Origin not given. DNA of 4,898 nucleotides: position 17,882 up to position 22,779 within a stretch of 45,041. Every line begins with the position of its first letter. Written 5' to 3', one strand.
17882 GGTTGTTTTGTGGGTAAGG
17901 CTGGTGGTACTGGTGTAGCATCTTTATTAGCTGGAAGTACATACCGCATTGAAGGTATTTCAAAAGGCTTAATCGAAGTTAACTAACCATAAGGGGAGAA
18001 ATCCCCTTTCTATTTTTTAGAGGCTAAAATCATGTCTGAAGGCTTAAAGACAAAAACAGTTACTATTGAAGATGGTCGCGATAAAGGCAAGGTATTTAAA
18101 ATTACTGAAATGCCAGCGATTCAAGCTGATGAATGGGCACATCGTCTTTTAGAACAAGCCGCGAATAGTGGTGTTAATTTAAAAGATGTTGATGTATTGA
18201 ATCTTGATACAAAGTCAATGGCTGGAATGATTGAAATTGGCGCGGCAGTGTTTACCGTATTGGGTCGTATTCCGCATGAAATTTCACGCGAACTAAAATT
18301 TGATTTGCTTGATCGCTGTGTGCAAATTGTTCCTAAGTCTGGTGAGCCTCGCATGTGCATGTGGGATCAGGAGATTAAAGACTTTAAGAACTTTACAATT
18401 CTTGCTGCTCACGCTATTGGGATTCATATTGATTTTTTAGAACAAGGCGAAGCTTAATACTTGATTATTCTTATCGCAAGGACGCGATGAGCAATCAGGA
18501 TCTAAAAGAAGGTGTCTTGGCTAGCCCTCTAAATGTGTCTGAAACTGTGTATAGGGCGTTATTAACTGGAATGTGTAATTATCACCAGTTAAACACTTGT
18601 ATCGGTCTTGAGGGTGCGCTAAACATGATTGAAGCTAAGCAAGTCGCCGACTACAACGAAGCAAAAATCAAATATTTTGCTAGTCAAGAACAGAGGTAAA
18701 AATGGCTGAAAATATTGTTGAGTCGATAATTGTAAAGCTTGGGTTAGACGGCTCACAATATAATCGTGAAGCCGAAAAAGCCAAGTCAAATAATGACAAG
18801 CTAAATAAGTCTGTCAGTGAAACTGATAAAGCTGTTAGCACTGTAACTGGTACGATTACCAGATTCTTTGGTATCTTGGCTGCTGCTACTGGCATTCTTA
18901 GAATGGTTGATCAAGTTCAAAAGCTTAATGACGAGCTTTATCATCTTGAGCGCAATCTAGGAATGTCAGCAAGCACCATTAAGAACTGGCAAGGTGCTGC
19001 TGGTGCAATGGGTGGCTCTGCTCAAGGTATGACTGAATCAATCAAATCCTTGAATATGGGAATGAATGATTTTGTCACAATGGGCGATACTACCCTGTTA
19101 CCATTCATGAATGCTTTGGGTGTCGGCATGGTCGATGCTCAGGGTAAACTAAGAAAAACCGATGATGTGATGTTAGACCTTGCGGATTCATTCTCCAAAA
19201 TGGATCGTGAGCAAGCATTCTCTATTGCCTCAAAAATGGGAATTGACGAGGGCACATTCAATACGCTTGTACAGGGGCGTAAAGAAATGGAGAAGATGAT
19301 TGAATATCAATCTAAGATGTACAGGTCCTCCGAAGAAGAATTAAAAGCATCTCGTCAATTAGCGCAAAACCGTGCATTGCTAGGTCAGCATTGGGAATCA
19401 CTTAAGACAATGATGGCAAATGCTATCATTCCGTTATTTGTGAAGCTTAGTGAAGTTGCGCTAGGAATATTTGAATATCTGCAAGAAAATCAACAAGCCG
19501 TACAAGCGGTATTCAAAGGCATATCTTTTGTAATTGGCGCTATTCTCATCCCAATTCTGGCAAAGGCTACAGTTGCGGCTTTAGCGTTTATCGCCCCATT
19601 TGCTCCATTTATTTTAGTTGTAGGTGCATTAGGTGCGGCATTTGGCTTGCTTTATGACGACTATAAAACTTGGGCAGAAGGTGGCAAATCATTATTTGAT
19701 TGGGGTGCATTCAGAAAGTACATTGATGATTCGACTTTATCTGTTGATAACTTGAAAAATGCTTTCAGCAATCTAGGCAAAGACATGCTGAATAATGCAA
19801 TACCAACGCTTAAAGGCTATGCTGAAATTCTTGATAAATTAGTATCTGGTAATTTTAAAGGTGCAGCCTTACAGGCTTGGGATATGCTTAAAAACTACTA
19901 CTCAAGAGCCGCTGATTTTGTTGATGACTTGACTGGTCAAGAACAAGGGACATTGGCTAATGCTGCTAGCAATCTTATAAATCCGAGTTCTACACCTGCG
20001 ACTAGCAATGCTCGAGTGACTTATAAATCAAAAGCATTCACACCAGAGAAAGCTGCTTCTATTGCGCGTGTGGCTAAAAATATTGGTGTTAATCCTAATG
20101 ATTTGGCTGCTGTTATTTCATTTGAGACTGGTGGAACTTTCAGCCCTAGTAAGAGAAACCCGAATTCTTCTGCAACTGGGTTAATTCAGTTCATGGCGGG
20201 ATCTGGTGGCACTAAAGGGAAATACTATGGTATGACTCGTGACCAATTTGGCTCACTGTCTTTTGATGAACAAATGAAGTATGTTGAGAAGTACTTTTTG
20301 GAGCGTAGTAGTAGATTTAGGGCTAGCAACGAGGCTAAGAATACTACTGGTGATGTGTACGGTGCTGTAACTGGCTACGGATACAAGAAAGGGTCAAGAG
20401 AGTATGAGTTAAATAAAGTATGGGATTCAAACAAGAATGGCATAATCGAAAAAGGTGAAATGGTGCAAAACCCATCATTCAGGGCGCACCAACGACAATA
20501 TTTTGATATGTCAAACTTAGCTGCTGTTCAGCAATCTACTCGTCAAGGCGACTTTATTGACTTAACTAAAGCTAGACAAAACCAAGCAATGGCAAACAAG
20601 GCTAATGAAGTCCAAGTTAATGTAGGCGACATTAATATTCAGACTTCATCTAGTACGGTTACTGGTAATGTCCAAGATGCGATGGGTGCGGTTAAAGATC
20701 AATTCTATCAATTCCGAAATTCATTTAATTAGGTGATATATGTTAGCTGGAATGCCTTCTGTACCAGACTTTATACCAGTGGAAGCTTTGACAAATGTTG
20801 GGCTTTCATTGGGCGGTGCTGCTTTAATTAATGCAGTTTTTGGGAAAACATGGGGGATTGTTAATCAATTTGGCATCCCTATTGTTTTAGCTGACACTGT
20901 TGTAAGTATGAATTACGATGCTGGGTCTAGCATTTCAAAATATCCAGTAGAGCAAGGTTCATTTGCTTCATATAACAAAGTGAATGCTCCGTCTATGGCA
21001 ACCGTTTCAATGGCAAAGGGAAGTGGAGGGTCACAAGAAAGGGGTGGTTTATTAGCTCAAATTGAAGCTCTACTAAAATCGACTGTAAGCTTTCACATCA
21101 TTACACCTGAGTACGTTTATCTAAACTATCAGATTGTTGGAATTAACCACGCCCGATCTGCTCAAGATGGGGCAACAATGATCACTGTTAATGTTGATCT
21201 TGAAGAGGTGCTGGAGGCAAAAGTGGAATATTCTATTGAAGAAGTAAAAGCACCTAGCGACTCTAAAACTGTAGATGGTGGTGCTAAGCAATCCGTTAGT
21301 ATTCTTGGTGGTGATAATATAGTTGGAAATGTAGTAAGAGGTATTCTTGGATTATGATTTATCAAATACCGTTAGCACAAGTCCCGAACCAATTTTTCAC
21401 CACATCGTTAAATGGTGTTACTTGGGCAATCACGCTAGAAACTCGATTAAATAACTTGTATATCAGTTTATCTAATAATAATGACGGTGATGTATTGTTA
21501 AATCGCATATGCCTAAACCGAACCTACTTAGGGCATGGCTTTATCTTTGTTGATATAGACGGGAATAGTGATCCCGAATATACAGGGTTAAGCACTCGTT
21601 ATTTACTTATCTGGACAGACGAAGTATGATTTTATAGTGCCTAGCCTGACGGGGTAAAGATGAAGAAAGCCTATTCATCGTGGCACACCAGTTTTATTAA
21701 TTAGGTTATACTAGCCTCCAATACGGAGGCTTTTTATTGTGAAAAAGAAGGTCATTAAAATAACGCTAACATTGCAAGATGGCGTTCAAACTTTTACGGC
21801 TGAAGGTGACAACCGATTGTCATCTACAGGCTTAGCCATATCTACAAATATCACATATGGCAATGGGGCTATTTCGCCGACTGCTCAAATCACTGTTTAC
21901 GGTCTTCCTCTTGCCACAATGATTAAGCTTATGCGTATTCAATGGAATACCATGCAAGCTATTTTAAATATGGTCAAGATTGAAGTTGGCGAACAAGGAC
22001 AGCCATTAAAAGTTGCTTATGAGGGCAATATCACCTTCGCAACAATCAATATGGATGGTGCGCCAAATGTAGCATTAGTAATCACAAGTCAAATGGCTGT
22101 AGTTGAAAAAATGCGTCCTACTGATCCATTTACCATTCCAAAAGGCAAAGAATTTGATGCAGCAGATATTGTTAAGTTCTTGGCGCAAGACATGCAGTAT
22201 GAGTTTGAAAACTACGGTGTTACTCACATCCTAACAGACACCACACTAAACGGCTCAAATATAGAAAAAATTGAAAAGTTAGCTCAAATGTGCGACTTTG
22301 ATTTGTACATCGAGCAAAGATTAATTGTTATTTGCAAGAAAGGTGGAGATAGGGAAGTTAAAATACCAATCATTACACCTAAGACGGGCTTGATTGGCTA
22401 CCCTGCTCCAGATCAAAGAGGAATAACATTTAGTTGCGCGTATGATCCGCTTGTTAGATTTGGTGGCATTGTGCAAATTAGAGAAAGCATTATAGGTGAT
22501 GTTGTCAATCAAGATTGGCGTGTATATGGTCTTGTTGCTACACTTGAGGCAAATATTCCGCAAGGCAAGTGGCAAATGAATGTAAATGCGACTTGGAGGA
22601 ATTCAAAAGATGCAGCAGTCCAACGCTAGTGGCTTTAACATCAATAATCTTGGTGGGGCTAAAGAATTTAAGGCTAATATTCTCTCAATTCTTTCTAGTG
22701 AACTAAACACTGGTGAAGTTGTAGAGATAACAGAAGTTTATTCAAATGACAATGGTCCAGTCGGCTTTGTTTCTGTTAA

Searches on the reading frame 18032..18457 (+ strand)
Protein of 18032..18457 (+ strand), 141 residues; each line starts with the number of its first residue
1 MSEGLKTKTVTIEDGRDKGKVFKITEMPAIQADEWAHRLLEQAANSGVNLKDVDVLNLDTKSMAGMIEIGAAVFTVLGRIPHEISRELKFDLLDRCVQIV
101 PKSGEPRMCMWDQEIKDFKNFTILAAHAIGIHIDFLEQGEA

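Call 83: search_protein_families(library=phrogs, proteins=[window:18032-18457:+], max_evalue=0.001)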
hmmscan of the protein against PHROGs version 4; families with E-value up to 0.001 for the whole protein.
window:18032-18457:+ (141 aa): 1 family
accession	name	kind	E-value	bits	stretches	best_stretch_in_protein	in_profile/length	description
phrog_1932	-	tail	4.5e-48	163.8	1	5-140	3-133/134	tail assembly chaperone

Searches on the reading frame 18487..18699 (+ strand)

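Call 83: search_protein_families(library=phrogs, proteins=[window:18487-18699:+], max_evalue=0.001)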
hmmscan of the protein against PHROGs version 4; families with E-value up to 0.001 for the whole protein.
window:18487-18699:+ (70 aa): 1 family
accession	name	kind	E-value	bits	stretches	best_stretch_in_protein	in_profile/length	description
phrog_3976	-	unknown function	2.2e-33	114.7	1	4-70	1-67/67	-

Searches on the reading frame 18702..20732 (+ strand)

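Call 83: search_protein_families(library=phrogs, proteins=[window:18702-20732:+], max_evalue=0.001)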
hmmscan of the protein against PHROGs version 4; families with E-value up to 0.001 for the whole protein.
window:18702-20732:+ (676 aa): 16 families
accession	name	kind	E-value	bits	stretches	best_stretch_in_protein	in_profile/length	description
phrog_3824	-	unknown function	1.2e-252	842.1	1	1-676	1-748/750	-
phrog_12506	-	tail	1.7e-79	267.4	1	1-225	1-209/218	tail length tape measure protein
phrog_2276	-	tail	1.2e-61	210.3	1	2-498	22-527/673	tail length tape measure protein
phrog_34923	-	tail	1e-36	127.7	1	16-378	74-437/540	tail length tape measure protein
phrog_8125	-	tail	5.9e-34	119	1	31-404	58-407/578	tail length tape measure protein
phrog_9570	-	tail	2.6e-23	83.8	1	3-270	4-301/689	tail length tape measure protein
phrog_12278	-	tail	4.7e-20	73.2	1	56-295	48-273/448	tail fiber protein/ lysozyme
phrog_2013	-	tail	5.3e-20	72.7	1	24-271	36-283/657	lytic tail protein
phrog_196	-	tail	2.6e-19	70.2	1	449-590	382-523/536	baseplate hub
phrog_13338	-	unknown function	3.9e-17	62.8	1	26-280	15-267/903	-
phrog_9388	-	unknown function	1.4e-14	54.8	1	38-282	21-257/615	-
phrog_30077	-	unknown function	1.3e-11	45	1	27-211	33-204/674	-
phrog_21656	-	other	2.7e-11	43.2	1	437-535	829-924/1022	peptidase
phrog_991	-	tail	1.2e-06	27.4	1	90-482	420-844/1966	tail length tape measure protein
phrog_11561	-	unknown function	3.6e-06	26.6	1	444-531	316-410/853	-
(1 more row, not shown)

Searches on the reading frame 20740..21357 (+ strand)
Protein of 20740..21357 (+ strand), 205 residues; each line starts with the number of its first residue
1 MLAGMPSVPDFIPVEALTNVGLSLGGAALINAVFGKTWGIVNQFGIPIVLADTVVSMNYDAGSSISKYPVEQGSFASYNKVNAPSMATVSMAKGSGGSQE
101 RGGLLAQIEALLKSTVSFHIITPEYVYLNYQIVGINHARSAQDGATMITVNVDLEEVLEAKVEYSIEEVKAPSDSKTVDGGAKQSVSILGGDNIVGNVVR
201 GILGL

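Call 83: search_protein_families(library=phrogs, proteins=[window:20740-21357:+], max_evalue=0.001)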
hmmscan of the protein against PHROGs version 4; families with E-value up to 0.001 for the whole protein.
window:20740-21357:+ (205 aa): 2 families
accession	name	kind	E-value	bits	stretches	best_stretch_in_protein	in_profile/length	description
phrog_1830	-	unknown function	1.4e-69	235.2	1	3-191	2-202/229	-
phrog_817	-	tail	3.6e-11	43.9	1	46-185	15-171/200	tail fiber protein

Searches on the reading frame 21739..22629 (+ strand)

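Call 90: search_protein_families(library=pfam, proteins=[window:21739-22629:+], max_evalue=0.0001)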
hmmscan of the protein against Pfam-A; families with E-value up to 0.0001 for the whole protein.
window:21739-22629:+ (296 aa): 1 family
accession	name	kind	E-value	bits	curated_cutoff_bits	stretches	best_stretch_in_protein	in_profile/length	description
PF22759.1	E217_GP41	-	2.5e-18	66.7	27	1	6-265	2-262/279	Baseplate hub gp41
